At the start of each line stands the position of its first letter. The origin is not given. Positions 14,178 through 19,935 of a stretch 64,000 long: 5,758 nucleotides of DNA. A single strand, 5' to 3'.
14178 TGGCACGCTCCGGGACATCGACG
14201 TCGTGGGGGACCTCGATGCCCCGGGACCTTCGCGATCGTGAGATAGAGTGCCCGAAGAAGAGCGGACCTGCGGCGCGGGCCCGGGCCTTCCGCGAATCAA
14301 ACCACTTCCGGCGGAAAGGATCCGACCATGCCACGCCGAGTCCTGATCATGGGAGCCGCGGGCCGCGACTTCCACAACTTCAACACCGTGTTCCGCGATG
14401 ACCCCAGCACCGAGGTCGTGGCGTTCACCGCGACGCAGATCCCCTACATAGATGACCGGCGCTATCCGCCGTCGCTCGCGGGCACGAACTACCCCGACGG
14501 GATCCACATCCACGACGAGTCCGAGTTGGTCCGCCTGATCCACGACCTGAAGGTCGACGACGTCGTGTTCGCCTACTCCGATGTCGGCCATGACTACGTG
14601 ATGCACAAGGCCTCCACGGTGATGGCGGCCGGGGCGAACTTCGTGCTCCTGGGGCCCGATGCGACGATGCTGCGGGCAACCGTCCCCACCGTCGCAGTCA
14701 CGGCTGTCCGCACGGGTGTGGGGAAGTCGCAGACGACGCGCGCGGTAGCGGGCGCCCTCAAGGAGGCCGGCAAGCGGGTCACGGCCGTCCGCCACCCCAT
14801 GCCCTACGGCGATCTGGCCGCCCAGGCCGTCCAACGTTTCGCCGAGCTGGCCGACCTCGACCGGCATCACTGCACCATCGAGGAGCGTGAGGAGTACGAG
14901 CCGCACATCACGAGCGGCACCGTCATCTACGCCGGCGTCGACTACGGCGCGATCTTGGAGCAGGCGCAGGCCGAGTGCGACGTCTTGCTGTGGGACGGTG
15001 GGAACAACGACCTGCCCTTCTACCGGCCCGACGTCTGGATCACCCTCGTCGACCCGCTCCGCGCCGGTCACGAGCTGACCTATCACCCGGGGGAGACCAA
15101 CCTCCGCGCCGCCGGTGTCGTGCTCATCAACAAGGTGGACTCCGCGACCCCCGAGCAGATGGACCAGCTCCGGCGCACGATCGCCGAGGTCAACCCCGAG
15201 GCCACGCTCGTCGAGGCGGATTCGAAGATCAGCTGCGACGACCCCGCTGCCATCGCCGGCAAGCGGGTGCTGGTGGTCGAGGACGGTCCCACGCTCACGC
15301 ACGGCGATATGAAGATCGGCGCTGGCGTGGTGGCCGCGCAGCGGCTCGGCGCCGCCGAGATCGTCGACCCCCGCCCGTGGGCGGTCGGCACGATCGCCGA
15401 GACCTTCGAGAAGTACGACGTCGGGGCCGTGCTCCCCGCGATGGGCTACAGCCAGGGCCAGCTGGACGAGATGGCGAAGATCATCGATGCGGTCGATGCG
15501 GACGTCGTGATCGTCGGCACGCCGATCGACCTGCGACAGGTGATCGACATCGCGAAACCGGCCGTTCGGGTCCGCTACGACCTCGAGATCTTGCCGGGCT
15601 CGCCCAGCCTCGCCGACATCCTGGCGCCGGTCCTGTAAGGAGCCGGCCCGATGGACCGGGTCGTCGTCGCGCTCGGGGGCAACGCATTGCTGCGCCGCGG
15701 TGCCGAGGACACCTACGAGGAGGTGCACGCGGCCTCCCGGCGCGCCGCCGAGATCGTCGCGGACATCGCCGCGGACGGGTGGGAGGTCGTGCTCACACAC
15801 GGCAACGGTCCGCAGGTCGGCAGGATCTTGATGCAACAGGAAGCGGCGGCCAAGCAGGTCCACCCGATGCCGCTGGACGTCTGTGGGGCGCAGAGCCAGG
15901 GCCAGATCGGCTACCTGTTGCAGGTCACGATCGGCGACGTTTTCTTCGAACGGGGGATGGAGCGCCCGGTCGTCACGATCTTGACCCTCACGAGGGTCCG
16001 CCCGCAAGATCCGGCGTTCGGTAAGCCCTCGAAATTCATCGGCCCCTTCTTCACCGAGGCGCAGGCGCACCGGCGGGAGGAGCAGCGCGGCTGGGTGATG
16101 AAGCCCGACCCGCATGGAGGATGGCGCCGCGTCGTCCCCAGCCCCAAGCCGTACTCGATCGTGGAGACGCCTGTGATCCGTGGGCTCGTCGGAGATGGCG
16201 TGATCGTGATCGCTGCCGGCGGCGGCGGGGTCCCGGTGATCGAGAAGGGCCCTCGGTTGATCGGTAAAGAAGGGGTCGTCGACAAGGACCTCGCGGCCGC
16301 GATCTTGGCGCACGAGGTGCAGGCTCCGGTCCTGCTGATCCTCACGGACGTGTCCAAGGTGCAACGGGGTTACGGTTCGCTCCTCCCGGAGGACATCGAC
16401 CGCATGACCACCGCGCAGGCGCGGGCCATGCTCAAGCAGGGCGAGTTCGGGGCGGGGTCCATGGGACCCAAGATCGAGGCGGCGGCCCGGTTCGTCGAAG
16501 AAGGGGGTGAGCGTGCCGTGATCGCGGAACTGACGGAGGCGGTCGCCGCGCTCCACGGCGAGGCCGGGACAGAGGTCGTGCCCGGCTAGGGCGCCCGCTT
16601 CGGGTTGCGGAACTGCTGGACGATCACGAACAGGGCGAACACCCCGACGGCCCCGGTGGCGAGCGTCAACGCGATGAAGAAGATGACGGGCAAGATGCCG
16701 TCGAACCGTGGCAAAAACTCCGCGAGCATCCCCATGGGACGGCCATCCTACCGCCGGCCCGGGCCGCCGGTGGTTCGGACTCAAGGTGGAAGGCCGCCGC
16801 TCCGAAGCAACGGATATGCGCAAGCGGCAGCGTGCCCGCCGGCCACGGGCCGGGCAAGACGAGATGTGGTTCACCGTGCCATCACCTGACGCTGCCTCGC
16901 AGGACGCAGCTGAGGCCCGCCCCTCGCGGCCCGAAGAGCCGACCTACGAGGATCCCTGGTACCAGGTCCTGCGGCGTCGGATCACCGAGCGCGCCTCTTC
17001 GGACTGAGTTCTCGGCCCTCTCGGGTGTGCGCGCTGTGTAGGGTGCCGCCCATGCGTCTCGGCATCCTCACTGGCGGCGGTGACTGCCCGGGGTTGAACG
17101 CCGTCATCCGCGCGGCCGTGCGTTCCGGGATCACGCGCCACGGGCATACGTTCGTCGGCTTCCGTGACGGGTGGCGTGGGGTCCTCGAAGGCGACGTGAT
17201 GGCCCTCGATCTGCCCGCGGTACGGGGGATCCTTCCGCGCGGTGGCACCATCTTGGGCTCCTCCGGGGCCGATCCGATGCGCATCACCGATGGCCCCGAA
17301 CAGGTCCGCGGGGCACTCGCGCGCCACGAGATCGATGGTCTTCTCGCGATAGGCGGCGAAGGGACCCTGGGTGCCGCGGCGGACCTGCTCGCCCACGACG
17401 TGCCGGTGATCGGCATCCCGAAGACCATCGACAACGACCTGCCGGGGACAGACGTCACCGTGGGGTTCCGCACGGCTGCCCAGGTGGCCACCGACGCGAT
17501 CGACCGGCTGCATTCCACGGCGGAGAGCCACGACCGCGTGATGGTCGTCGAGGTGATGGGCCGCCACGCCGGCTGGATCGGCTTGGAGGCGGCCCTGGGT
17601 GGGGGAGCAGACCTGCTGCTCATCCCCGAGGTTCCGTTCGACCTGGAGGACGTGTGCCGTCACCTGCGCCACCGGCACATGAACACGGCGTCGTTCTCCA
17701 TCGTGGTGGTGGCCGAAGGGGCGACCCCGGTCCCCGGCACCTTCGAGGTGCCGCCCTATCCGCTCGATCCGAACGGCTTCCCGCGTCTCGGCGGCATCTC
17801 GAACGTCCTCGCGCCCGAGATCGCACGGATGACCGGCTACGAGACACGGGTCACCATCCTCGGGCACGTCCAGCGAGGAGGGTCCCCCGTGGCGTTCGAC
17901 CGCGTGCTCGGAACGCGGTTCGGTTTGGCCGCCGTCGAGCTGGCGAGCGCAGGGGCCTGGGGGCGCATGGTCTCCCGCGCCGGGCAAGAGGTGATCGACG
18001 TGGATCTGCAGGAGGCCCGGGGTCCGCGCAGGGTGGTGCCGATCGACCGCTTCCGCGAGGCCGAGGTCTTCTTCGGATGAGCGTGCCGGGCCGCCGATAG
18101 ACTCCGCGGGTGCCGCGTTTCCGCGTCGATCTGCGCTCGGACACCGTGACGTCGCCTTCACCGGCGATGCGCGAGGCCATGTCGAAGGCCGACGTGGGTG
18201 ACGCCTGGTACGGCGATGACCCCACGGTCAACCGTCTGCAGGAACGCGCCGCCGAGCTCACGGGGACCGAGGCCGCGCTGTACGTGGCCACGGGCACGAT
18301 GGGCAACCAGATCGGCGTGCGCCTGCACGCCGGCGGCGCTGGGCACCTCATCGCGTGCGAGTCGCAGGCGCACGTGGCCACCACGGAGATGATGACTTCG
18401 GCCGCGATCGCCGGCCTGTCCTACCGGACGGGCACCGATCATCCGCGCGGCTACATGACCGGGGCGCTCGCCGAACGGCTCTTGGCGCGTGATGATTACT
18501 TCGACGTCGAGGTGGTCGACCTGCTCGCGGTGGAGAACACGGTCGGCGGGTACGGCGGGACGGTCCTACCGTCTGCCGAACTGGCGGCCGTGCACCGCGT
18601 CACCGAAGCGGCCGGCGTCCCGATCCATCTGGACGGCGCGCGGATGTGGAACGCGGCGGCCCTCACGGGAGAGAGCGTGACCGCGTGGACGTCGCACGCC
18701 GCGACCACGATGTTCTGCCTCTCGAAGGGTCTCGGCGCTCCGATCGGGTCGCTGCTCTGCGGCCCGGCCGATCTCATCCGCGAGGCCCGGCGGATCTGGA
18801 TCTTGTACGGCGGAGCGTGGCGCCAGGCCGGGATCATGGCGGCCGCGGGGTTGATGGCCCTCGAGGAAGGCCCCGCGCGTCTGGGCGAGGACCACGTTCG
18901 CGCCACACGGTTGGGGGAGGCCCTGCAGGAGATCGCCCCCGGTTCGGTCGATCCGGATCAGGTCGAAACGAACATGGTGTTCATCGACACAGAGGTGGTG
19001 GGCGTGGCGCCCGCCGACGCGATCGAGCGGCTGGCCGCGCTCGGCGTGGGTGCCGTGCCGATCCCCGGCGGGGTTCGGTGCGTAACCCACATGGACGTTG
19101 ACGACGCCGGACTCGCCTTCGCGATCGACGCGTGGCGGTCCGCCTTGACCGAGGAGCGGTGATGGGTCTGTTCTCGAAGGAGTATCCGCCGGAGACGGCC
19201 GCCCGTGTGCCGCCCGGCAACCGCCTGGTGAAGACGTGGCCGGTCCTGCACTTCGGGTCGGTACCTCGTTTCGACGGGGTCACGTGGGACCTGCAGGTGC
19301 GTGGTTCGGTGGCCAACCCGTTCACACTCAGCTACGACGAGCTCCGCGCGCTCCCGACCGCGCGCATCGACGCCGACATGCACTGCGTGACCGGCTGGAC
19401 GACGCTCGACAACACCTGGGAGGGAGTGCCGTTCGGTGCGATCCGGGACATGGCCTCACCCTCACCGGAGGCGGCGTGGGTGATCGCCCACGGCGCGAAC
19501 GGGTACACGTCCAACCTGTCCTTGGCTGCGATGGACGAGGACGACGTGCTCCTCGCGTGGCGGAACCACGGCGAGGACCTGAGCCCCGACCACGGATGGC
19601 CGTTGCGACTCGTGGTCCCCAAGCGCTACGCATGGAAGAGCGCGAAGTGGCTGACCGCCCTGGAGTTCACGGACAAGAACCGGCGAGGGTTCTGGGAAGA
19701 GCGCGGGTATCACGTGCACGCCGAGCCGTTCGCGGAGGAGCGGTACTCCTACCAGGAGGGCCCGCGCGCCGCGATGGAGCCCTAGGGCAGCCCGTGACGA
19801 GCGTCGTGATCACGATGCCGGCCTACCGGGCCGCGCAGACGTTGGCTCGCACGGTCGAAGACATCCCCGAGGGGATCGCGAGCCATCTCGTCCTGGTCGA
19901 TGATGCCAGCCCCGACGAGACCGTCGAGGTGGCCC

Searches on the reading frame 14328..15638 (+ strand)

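Call 10: search_protein_families(library=pfam, proteins=[window:14328-15638:+])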
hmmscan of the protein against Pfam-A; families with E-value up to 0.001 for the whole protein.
window:14328-15638:+ (436 aa): 2 families
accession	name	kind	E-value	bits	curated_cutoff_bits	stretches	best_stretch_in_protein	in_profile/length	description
PF02492.25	cobW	-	0.00012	22.1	20.7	1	232-295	113-179/180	CobW/HypB/UreG, nucleotide-binding domain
PF01656.29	CbiA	-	0.00021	21.7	25.4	0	122-154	1-33/125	CobQ/CobB/MinD/ParA nucleotide binding domain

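Call 39: search_protein_families(library=ncbifam, proteins=[window:14328-15638:+])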
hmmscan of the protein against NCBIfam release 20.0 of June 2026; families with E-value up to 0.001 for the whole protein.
window:14328-15638:+ (436 aa): 0 families

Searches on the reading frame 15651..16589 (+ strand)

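Call 10: search_protein_families(library=pfam, proteins=[window:15651-16589:+])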
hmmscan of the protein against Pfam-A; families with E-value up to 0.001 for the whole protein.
window:15651-16589:+ (312 aa): 1 family
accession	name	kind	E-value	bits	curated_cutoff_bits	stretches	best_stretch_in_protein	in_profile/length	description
PF00696.33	AA_kinase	-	2.7e-25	89.9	24.9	1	3-292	2-233/234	Amino acid kinase family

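Call 39: search_protein_families(library=ncbifam, proteins=[window:15651-16589:+])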
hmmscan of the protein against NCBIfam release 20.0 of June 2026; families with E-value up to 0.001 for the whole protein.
window:15651-16589:+ (312 aa): 9 families
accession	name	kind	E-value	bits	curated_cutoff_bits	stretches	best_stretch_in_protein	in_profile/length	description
TIGR00746.1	arcC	equivalog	3.1e-111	371.3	358.25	1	3-310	2-308/309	carbamate kinase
NF009008.0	PRK12354.1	subfamily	1.4e-98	329.9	361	1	3-310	2-299/308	carbamate kinase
NF009007.0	PRK12352.1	subfamily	5.6e-84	281.7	266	1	2-310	3-314/316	carbamate kinase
NF006926.0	PRK09411.1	equivalog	7.6e-74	248.6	416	1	1-309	1-295/297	carbamate kinase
TIGR00761.1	argB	equivalog_domain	1.4e-10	41.1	151.3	1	210-291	154-231/231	acetylglutamate kinase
NF010661.0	PRK14058.1-3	equivalog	1.5e-06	27.5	251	1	210-309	173-270/283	acetylglutamate/acetylaminoadipate kinase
NF010662.0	PRK14058.1-4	equivalog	2.9e-05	23.4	194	1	210-310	168-262/264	[LysW]-aminoadipate/[LysW]-glutamate kinase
NF010659.0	PRK14058.1-1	equivalog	0.00026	20.2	223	1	205-303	161-261/267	[LysW]-aminoadipate kinase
TIGR01027.1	proB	equivalog_domain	0.00028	20.2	186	0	211-293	144-231/363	glutamate 5-kinase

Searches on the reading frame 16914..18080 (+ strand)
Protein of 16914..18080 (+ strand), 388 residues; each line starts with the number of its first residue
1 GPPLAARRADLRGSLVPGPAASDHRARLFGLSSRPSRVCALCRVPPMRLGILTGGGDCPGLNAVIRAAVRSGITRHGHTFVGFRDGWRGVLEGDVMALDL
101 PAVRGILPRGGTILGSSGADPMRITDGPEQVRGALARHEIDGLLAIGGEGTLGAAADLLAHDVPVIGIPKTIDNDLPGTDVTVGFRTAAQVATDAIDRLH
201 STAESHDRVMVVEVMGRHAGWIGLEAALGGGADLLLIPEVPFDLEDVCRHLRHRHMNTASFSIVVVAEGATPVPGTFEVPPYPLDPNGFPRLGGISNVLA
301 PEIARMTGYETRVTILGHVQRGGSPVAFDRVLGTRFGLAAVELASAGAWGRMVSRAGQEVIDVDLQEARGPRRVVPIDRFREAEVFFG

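Call 10: search_protein_families(library=pfam, proteins=[window:16914-18080:+])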
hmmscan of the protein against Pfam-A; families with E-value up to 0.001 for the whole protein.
window:16914-18080:+ (388 aa): 1 family
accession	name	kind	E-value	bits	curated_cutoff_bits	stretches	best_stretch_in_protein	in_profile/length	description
PF00365.25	PFK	-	1.7e-100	336.4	30.9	1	48-343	1-276/277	Phosphofructokinase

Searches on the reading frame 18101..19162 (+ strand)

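Call 21: search_protein_families(library=pfam, proteins=[window:18101-19162:+])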
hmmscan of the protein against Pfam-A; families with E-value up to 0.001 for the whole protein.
window:18101-19162:+ (353 aa): 1 family
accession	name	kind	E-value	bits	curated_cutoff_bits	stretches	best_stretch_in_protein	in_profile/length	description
PF01212.27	Beta_elim_lyase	-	5.1e-82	275.9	27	1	10-296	1-286/288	Beta-eliminating lyase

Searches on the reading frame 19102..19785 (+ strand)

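Call 21: search_protein_families(library=pfam, proteins=[window:19102-19785:+])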
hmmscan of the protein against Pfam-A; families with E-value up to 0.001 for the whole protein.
window:19102-19785:+ (227 aa): 1 family
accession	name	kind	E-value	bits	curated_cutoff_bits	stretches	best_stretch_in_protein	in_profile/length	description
PF00174.25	Oxidored_molyb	-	7.1e-41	140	24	1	52-198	2-169/169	Oxidoreductase molybdopterin binding domain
